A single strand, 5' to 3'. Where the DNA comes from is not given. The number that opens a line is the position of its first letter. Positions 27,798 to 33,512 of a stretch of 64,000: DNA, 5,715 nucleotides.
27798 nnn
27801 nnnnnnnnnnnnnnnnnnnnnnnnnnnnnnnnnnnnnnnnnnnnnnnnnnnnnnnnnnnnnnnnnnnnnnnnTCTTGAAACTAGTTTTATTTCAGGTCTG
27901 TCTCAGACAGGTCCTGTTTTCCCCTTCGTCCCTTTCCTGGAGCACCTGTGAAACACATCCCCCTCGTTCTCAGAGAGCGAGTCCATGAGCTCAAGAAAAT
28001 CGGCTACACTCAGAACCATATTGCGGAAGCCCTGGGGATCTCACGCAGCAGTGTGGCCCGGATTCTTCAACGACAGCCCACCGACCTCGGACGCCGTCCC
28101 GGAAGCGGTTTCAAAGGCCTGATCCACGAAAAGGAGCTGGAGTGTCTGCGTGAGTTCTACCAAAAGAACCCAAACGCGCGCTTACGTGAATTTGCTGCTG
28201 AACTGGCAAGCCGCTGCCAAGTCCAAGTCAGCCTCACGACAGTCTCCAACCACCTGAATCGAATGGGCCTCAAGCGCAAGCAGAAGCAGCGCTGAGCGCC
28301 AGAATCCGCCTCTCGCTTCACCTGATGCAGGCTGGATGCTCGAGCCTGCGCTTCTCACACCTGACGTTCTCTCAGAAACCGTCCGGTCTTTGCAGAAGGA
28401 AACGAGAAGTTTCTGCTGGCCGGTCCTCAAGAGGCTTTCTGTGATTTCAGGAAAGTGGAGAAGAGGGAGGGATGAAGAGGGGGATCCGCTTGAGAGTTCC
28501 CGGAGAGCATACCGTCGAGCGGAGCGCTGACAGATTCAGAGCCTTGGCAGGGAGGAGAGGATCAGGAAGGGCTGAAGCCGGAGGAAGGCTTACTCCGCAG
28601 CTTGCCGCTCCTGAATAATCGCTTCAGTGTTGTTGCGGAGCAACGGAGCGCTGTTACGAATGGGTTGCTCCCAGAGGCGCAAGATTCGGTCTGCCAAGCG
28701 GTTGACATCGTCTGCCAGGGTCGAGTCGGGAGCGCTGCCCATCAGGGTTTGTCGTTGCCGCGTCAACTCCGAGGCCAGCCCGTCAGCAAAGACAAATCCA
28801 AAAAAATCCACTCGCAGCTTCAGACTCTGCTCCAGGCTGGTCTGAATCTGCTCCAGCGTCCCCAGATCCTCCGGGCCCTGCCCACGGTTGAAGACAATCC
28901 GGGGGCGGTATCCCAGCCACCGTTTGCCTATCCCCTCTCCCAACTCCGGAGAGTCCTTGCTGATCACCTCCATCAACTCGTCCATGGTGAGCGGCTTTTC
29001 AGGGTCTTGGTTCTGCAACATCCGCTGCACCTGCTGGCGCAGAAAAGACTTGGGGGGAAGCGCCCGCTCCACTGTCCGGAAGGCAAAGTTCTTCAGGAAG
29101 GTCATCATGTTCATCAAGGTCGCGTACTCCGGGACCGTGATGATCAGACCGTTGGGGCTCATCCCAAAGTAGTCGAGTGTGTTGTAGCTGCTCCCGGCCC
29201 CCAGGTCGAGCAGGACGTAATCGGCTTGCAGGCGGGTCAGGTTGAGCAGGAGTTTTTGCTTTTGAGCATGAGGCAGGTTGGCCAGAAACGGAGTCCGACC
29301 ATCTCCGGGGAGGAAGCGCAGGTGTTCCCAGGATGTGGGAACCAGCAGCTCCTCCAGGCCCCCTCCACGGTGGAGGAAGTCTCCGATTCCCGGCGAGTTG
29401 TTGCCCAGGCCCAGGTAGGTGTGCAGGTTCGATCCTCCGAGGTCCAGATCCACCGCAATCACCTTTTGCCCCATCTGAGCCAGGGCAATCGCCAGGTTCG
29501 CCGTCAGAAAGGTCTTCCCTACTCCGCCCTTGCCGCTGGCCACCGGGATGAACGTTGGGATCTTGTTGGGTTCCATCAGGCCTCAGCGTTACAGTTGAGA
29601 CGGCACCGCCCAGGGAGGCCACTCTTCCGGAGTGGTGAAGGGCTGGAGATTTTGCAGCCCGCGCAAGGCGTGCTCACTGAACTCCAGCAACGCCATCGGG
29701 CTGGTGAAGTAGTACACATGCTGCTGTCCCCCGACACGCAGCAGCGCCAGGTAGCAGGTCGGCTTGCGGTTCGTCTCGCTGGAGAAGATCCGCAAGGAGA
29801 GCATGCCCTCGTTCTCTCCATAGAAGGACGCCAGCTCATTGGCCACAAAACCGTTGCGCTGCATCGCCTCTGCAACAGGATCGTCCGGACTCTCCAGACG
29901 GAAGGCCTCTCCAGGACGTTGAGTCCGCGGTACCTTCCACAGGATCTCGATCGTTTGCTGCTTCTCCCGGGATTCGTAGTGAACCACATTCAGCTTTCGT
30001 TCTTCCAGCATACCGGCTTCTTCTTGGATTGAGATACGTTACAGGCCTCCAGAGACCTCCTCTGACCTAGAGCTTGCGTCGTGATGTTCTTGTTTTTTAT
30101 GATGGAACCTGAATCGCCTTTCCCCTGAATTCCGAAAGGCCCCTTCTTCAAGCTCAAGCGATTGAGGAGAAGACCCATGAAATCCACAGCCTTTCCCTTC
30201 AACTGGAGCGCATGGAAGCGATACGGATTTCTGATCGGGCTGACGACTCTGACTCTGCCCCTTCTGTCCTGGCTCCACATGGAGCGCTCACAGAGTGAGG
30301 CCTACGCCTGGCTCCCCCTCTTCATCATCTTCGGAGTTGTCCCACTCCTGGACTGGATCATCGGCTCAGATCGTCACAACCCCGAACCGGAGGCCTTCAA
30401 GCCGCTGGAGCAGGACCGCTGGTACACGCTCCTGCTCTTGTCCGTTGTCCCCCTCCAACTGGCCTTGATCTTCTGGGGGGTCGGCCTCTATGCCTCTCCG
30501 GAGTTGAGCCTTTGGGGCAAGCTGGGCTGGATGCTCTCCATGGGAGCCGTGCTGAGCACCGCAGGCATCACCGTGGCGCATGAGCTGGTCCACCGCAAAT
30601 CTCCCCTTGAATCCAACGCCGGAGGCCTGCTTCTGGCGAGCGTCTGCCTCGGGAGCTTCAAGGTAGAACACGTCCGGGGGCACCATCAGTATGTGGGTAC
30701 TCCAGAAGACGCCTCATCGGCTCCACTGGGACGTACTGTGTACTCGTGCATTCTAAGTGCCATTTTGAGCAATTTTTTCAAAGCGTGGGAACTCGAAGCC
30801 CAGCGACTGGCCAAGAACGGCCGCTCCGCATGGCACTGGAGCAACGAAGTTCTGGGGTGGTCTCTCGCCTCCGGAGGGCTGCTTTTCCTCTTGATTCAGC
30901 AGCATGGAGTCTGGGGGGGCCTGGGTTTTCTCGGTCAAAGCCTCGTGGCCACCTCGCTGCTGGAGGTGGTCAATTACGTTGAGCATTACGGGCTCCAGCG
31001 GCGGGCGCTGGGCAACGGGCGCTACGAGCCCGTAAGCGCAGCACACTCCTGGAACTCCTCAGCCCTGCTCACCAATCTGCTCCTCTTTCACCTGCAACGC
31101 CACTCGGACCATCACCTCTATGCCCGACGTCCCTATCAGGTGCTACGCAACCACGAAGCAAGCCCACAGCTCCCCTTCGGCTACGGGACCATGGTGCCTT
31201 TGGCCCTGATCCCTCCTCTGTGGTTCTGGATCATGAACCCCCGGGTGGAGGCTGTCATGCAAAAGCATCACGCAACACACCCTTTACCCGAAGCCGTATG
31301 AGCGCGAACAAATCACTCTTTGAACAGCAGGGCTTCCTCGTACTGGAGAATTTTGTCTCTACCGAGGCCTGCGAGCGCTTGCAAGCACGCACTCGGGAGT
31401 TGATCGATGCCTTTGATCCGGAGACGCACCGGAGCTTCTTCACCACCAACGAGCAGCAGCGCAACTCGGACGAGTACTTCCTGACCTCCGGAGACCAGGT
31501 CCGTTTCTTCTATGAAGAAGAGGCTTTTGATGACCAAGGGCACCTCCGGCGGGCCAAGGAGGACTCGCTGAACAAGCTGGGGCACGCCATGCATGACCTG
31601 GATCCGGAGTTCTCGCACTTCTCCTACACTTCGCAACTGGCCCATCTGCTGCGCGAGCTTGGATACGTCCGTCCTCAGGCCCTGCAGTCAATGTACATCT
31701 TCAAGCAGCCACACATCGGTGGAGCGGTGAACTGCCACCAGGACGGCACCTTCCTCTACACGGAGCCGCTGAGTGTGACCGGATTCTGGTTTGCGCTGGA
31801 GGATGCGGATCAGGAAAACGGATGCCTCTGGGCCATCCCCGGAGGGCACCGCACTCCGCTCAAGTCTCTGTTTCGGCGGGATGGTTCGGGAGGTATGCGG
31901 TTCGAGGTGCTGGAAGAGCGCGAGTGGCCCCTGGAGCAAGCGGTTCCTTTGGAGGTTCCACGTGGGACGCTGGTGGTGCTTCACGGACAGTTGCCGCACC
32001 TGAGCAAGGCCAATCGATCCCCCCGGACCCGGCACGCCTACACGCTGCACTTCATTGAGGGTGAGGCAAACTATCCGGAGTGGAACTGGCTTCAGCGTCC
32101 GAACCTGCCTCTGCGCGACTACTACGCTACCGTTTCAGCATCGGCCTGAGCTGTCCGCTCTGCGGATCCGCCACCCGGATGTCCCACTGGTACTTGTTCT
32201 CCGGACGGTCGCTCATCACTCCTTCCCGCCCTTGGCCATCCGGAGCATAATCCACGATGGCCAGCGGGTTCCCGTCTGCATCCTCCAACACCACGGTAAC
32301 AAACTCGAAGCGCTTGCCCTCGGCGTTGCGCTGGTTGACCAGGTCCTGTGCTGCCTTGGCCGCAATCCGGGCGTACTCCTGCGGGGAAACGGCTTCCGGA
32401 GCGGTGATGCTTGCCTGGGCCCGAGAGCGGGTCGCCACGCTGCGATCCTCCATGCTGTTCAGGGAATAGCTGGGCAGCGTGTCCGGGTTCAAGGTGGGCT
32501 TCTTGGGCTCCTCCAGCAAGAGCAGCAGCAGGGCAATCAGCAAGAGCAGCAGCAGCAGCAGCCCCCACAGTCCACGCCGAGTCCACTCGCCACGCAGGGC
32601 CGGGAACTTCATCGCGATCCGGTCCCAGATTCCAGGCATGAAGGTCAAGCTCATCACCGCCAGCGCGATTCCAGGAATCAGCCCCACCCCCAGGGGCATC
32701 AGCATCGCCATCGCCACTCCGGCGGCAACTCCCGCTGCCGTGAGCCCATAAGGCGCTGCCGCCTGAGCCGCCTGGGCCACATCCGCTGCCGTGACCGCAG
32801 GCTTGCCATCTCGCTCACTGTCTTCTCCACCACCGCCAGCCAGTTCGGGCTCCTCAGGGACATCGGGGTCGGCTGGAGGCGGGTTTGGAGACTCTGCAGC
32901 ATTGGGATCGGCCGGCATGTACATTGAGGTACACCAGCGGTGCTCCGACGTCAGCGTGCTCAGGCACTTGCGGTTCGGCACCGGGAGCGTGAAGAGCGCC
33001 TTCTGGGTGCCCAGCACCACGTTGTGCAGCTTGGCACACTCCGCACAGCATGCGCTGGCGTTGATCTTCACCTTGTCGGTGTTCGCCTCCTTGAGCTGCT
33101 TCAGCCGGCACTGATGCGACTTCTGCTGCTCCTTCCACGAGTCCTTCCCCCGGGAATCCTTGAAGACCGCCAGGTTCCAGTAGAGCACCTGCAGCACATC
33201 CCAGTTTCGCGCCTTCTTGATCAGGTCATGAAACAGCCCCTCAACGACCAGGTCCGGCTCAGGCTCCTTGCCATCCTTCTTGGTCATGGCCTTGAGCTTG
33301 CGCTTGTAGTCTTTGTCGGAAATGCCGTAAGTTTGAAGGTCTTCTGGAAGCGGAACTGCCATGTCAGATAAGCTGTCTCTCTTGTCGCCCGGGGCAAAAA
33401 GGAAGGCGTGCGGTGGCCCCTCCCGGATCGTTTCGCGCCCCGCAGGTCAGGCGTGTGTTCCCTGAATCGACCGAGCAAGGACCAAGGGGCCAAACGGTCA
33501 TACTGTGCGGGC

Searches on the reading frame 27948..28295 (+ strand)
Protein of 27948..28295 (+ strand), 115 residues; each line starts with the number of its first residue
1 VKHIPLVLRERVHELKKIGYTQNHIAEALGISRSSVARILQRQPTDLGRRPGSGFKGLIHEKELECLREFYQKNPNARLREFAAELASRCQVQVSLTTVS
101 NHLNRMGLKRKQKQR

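Call 34: search_protein_families(library=pfam, proteins=[window:27948-28295:+], max_evalue=0.0001)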
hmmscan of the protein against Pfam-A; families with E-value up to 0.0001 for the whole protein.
window:27948-28295:+ (115 aa): 6 families
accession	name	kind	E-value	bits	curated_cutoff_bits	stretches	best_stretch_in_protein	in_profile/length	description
PF13384.12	HTH_23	-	2.9e-06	27.4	24.6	1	16-42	14-40/50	Homeodomain-like domain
PF13936.12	HTH_38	-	1.5e-05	25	27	0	2-42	3-43/44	Helix-turn-helix domain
PF13565.12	HTH_32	-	1.9e-05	25.6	33.7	0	38-103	8-73/73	Homeodomain-like domain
PF13412.12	HTH_24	-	3.2e-05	23.8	21.9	0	20-42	18-40/48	Winged helix-turn-helix DNA-binding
PF13545.12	HTH_Crp_2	-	8.3e-05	22.9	27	0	17-42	20-45/70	Crp-like helix-turn-helix domain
PF12802.13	MarR_2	-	9.9e-05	22.9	27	0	21-42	22-43/61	MarR family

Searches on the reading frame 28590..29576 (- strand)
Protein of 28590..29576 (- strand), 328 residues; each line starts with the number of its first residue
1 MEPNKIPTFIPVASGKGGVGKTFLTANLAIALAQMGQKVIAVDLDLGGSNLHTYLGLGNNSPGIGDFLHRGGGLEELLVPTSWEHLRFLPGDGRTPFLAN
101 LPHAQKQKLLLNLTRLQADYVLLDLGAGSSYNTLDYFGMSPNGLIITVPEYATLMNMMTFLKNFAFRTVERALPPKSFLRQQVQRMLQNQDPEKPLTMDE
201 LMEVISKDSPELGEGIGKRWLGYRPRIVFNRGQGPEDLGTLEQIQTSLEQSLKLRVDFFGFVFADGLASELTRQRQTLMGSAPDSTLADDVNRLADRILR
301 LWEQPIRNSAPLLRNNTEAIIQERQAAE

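Call 32: search_protein_families(library=pfam, proteins=[window:28590-29576:-], max_evalue=0.0001)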
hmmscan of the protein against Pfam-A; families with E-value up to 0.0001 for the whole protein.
window:28590-29576:- (328 aa): 7 families
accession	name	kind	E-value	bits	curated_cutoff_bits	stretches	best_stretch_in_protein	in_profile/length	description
PF01656.29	CbiA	-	5e-15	56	25.4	1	12-237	3-54/125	CobQ/CobB/MinD/ParA nucleotide binding domain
PF10609.15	ParA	-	7.1e-14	52.3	27.1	1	7-64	3-60/246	NUBPL iron-transfer P-loop NTPase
PF13614.12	AAA_31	-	5.5e-10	39.9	27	1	10-126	4-126/177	AAA domain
PF00142.24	Fer4_NifH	-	2.8e-06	27.4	25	1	15-45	7-37/271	4Fe-4S iron sulfur cluster binding proteins, NifH/frxC family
PF09140.17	MipZ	-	4.5e-06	26.6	20.7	1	10-56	3-49/262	ATPase MipZ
PF02374.21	ArsA_ATPase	-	9.9e-06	25.4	24.3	1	13-45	6-38/305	Anion-transporting ATPase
PF06564.18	CBP_BcsQ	-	2e-05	24.7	21.3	0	16-44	10-38/234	Cellulose biosynthesis protein BcsQ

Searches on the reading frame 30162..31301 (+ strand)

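Call 32: search_protein_families(library=pfam, proteins=[window:30162-31301:+], max_evalue=0.0001)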
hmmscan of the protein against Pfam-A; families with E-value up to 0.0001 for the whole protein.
window:30162-31301:+ (379 aa): 1 family
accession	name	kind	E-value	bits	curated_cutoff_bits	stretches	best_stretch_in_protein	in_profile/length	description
PF00487.30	FA_desaturase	-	4.6e-26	92.5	29.7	1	121-344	7-249/253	Fatty acid desaturase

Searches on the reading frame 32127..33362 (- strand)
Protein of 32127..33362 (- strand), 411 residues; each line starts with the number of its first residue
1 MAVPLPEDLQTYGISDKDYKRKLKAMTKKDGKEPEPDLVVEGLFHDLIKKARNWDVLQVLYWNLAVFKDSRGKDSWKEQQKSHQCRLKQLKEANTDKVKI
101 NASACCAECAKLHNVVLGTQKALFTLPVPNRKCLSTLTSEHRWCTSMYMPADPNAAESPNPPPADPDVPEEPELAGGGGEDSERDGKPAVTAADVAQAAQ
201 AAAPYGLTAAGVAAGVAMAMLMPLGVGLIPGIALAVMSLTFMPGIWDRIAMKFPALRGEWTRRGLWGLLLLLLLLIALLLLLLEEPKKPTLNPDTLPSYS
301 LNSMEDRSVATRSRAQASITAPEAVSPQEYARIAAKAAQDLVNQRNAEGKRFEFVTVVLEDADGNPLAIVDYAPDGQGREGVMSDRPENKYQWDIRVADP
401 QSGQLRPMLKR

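Call 32: search_protein_families(library=pfam, proteins=[window:32127-33362:-], max_evalue=0.0001)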
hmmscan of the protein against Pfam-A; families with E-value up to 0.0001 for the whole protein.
window:32127-33362:- (411 aa): 1 family
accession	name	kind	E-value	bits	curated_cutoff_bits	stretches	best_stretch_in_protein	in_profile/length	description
PF16175.11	DUF4875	-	2.1e-10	41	25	1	301-400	8-104/156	Domain of unknown function (DUF4875)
